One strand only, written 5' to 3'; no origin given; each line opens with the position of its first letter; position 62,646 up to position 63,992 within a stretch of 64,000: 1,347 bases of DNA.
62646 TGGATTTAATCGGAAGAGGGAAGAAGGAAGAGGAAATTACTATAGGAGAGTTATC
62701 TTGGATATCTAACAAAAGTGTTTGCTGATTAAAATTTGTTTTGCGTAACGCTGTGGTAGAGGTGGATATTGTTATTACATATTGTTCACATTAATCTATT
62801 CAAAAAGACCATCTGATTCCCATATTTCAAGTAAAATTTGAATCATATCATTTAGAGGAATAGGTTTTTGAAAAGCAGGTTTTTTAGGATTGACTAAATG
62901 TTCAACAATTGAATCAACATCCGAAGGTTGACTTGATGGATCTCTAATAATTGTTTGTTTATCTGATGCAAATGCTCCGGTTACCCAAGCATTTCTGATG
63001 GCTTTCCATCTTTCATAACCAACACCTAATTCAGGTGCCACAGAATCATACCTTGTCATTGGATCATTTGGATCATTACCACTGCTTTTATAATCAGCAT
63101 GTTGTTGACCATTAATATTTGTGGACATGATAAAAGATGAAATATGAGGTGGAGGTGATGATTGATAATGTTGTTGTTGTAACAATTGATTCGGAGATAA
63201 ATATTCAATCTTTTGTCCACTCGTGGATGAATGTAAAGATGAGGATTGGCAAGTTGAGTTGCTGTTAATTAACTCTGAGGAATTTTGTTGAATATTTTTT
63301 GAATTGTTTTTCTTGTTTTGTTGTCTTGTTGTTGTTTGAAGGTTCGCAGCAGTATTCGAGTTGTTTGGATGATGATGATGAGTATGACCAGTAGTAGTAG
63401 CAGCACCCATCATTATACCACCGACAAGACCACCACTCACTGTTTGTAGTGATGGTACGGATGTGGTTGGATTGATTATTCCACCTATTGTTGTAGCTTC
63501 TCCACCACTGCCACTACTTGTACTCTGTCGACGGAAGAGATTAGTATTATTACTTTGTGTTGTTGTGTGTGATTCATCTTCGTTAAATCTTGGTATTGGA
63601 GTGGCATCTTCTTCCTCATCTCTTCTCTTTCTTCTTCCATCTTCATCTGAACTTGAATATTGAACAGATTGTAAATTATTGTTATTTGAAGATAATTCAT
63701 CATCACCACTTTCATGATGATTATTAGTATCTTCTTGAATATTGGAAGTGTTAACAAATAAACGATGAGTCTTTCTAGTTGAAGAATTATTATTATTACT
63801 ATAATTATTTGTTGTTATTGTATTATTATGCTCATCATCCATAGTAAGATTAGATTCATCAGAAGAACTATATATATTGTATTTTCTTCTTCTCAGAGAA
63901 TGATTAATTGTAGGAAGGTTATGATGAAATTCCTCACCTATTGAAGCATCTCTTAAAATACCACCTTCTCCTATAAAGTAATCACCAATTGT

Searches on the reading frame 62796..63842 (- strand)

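Call 16: search_protein_families(library=pfam, max_evalue=0.01, proteins=[window:62796-63842:-])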
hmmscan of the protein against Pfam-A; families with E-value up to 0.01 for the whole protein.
window:62796-63842:- (348 aa): 1 family
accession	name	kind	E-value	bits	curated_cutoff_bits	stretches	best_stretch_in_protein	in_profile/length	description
PF13259.11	clamp_Gag1-like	-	5.2e-05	24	22.8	1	311-348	105-141/141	Gag1-like, clamp domain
